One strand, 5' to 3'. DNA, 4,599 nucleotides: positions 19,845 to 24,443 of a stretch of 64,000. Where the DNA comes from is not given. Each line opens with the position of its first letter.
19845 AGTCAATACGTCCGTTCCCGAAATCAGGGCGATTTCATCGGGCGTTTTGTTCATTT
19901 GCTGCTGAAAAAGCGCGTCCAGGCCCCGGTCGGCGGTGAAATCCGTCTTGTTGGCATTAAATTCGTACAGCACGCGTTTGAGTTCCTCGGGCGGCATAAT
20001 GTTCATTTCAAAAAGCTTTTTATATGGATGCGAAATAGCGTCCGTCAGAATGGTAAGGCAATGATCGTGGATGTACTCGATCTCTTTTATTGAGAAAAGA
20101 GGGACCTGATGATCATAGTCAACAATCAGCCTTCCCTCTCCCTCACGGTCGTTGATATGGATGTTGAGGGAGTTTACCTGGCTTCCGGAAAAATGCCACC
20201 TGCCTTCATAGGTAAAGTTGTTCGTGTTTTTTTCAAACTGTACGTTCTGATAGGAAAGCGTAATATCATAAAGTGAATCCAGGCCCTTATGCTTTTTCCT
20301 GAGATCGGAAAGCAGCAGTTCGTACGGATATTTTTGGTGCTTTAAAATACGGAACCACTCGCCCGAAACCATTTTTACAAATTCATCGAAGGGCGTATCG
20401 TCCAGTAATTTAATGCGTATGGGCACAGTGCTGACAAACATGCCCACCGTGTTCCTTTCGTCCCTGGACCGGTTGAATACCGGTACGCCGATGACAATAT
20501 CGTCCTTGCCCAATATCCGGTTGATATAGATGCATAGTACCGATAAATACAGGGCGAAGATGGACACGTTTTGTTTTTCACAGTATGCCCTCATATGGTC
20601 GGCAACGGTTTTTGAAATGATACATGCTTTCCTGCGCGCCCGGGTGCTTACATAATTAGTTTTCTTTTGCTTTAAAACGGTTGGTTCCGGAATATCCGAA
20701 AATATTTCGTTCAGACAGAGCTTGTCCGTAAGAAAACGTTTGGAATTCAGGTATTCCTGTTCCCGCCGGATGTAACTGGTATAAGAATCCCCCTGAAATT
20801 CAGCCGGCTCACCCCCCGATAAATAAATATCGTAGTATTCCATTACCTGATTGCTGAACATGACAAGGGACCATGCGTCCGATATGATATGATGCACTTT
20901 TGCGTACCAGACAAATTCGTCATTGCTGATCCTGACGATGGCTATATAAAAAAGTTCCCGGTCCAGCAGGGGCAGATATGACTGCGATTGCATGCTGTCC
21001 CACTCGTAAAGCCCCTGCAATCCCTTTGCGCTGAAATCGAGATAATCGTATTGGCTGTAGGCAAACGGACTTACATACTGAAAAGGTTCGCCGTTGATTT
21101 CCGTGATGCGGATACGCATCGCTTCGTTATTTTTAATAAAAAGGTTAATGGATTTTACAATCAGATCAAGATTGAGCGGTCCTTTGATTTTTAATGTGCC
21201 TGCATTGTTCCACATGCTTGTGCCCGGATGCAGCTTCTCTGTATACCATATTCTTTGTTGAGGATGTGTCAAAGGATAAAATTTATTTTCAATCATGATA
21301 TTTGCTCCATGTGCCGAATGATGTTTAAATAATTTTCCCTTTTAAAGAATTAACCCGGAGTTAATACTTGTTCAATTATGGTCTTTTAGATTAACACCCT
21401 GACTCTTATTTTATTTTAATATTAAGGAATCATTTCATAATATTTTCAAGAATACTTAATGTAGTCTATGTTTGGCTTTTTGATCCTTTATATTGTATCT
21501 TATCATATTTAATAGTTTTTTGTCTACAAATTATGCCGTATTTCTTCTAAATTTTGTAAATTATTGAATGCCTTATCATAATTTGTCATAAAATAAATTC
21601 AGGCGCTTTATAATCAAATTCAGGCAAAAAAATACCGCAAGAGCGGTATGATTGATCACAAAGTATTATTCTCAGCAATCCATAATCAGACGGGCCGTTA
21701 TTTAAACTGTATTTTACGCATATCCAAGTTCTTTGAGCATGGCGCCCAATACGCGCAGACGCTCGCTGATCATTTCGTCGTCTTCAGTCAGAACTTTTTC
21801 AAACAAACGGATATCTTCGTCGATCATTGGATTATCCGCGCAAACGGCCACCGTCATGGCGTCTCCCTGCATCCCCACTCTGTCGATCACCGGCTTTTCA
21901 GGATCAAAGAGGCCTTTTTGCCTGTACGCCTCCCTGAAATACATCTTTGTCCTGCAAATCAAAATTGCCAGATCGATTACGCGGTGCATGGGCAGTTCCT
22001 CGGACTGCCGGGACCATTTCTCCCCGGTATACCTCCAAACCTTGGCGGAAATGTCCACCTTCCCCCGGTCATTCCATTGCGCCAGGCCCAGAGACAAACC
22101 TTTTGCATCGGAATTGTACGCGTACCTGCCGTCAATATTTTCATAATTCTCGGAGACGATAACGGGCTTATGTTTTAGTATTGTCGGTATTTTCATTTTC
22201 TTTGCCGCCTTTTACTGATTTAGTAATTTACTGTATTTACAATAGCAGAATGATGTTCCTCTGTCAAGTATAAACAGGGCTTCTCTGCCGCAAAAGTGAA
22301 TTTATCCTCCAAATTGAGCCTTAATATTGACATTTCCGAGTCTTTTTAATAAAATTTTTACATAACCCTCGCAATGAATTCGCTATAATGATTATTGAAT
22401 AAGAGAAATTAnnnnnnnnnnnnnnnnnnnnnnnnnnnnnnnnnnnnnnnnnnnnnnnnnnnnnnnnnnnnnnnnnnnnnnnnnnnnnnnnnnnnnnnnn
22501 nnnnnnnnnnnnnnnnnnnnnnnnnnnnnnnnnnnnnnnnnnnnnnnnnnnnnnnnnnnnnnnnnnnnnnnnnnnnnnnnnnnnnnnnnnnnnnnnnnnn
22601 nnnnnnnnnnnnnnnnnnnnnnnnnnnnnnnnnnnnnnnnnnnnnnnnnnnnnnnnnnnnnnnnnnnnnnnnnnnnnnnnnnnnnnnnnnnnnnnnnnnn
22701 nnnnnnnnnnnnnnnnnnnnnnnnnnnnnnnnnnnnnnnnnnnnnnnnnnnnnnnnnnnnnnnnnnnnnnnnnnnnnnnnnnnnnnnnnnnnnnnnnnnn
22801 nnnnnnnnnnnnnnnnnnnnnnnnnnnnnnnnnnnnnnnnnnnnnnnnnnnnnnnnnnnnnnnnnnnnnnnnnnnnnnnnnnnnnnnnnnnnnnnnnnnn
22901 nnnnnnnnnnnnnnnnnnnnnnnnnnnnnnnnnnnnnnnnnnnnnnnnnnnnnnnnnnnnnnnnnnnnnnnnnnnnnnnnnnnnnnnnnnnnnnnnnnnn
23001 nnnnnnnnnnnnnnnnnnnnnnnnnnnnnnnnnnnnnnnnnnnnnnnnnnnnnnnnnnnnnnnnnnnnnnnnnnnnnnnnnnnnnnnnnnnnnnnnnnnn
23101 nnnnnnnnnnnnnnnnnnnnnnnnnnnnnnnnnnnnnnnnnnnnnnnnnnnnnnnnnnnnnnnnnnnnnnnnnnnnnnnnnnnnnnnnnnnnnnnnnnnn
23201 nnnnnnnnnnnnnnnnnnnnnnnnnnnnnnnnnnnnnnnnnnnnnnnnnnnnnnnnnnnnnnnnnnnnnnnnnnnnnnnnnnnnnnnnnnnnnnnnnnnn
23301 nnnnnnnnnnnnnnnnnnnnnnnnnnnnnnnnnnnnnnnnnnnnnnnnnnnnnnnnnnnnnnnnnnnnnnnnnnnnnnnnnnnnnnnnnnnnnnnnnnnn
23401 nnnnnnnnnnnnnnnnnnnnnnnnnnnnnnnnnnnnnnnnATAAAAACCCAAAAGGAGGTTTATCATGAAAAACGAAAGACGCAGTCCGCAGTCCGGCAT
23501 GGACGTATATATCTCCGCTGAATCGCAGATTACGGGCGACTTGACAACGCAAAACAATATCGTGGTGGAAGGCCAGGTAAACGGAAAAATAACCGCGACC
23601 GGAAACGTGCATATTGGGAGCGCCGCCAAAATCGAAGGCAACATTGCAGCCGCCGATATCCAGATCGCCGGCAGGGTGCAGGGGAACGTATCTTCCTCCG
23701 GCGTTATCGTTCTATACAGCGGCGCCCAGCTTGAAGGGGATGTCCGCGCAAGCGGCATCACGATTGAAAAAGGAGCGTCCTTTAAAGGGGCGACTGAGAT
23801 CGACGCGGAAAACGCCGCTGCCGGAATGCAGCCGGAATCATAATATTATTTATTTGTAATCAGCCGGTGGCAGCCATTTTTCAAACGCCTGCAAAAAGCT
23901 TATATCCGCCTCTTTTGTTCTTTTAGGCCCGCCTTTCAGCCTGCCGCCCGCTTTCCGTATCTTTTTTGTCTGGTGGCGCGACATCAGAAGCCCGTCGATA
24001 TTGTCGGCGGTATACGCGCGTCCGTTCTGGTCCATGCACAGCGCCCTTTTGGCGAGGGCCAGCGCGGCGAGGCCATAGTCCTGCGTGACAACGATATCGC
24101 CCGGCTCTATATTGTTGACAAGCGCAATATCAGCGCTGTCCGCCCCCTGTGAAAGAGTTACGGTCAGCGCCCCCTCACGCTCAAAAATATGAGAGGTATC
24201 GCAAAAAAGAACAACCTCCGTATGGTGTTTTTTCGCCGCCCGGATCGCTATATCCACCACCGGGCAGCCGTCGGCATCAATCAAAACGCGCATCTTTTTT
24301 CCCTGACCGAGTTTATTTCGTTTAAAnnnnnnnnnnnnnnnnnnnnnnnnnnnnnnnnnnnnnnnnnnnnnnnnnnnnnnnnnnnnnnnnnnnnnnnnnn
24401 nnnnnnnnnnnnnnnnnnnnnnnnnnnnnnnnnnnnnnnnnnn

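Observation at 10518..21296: Reductase-terminated bimodular NRPS apparently co-transcribed with a 7TM histidine kinase and a REC-HD-GYP (c-di-GMP phosphodiesterase) regulator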

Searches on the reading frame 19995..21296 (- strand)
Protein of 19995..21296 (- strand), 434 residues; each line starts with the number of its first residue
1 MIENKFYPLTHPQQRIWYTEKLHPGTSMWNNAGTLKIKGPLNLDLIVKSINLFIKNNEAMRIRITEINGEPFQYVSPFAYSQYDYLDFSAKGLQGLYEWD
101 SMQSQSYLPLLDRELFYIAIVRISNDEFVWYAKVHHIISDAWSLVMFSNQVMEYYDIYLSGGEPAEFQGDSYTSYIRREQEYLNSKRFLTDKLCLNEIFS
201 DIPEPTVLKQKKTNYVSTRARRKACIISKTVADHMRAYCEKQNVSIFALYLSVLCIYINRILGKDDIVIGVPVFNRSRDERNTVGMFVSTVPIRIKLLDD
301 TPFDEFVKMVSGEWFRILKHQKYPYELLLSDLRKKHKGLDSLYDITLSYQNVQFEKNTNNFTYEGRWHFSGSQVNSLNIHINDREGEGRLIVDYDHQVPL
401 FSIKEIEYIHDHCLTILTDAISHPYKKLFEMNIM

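Call 76: search_solved_structures(query=window:19995-21296:-, max_evalue=1e-10)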
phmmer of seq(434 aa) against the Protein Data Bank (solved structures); distinct sequences matched with E-value up to 1e-10: 26.
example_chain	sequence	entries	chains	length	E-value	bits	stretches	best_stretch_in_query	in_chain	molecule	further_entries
2jgp_A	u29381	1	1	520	4.4e-26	94.9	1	4-433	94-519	TYROCIDINE SYNTHETASE 3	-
7c1k_A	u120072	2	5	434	1.3e-23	86.7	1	5-333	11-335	Non-ribosomal peptide synthetase modules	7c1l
7c1h_A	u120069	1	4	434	1.8e-23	86.3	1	5-333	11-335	Non-ribosomal peptide synthetase modules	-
7c1p_A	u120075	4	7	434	4.4e-22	81.7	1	5-333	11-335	Non-ribosomal peptide synthetase modules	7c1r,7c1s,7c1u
6p1j_A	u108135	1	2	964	9.8e-22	80.5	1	7-350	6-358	Txo2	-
8xjz_C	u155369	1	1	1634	2.1e-21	79.5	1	5-426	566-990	Peptide synthetase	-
6oyf_A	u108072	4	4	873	5.5e-20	74.8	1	8-349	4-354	Txo1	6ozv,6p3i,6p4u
9rde_A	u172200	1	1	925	1.2e-19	73.7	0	4-357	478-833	Bacitracin synthase 3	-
1l5a_A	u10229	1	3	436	3.3e-18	68.9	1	13-330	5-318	amide synthase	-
4jn3_A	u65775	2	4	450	3.5e-18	68.8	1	99-327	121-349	CDA peptide synthetase I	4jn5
9lcq_A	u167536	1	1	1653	8.3e-18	67.6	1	6-297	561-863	PvdL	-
5du9_A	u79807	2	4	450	9e-18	67.5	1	99-327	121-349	CDA peptide synthetase I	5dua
9up2_A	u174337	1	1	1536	9.3e-18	67.4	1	6-297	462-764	PvdL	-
9lcp_A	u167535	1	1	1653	1.1e-17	67.1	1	6-297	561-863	PvdL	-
9lco_A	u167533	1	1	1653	1.1e-17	67.1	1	6-297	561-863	PvdL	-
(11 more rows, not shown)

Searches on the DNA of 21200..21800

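Call 41: search_rna_families(source=window, start=21200, end=21800, threshold=evalue, max_evalue=5)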
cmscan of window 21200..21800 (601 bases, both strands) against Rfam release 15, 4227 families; matches with E-value up to 5: 2.
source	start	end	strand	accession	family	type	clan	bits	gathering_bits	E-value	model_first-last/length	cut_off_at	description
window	21418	21494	+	RF03266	mir-2943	Gene; miRNA;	-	17.2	76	2.5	1-71/71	no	mir-2943 microRNA precursor family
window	21628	21710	-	RF01394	isrK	Gene; sRNA;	-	14.5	50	1.4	1-77/77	no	isrK Hfq binding RNA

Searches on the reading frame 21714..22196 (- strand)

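Call 4: search_protein_families(library=pfam, proteins=[window:21714-22196:-])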
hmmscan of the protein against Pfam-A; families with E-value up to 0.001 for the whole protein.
window:21714-22196:- (160 aa): 1 family
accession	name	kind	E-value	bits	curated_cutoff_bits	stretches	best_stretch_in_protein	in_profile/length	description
PF20140.4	DUF6530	-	5.7e-84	280.2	23.7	1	1-159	1-159/159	Family of unknown function (DUF6530)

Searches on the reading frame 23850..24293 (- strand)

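Call 4: search_protein_families(library=pfam, proteins=[window:23850-24293:-])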
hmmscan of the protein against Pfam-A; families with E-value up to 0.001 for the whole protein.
window:23850-24293:- (147 aa): 1 family
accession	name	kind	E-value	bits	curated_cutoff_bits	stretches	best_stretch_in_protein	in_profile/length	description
PF02639.20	DUF188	-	5.7e-37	126.7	24.3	1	15-141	1-128/130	Uncharacterized BCR, YaiI/YqxD family COG1671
